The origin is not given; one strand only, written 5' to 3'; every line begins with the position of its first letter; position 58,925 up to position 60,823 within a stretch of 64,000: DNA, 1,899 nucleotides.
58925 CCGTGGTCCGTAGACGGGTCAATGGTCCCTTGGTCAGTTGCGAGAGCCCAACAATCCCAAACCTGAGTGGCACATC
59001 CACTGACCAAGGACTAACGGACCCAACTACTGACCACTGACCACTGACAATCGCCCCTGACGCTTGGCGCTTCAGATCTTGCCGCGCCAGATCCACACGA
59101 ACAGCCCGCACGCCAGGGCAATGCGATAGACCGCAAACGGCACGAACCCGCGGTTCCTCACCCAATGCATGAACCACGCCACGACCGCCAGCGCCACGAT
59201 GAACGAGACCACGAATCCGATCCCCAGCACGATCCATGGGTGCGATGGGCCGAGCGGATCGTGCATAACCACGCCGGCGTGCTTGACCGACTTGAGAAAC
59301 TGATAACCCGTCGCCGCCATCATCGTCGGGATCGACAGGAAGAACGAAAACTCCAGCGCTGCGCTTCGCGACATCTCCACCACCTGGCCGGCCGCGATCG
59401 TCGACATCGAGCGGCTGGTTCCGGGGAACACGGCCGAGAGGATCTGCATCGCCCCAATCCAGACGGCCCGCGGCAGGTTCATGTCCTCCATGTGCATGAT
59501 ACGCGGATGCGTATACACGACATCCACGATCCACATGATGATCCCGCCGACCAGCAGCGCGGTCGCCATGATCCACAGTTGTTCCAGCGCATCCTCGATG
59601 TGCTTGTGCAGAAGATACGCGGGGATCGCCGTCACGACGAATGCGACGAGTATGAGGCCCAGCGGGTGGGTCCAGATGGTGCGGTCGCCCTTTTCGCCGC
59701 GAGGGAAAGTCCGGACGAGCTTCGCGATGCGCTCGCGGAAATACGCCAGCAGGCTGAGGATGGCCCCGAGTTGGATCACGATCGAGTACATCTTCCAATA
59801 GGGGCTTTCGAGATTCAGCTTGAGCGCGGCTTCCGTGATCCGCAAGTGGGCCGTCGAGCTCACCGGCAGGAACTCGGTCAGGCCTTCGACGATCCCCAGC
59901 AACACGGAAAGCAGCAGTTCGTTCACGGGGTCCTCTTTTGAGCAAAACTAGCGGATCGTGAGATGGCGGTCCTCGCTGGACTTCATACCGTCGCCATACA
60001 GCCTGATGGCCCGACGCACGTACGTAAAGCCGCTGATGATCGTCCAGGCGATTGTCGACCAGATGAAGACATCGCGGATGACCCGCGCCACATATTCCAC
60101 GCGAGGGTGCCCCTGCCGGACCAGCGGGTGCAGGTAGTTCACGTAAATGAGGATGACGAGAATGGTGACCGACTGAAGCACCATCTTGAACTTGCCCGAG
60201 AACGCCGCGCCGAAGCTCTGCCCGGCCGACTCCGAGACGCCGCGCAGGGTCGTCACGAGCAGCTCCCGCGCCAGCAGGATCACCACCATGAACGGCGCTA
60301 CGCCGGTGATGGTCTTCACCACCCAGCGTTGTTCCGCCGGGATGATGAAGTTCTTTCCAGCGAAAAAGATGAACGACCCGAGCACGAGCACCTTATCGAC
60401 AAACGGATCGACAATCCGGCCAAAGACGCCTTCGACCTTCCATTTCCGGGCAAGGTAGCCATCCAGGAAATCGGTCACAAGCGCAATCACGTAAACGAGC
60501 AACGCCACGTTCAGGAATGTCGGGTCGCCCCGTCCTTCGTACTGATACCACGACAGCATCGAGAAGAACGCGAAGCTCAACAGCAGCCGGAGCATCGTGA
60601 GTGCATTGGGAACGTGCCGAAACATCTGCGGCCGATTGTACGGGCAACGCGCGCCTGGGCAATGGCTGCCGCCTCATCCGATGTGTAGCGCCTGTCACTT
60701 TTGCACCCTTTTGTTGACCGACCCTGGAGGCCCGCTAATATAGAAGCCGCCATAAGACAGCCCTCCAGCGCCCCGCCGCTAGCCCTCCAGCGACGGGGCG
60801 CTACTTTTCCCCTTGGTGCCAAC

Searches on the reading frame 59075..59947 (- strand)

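Call 34: search_protein_families(library=pfam, proteins=[window:59075-59947:-], max_evalue=0.001)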
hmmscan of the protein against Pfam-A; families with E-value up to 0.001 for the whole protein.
window:59075-59947:- (291 aa): 1 family
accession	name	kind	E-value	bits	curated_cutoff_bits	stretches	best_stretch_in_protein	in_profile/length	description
PF02673.24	BacA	-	1.1e-72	245.2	33.4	1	15-280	2-256/257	Bacitracin resistance protein BacA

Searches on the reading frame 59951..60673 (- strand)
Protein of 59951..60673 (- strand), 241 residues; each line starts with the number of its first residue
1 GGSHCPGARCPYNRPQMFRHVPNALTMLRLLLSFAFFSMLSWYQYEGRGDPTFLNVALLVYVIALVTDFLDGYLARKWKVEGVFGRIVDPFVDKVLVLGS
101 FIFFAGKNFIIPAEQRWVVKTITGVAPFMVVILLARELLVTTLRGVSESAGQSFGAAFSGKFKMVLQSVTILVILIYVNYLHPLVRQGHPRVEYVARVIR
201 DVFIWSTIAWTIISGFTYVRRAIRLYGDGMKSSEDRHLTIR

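Call 34: search_protein_families(library=pfam, proteins=[window:59951-60673:-], max_evalue=0.001)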
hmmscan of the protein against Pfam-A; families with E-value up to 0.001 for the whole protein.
window:59951-60673:- (241 aa): 1 family
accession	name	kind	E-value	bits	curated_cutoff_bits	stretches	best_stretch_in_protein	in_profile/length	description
PF01066.26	CDP-OH_P_transf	-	1.5e-28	100.5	22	1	20-212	2-151/152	CDP-alcohol phosphatidyltransferase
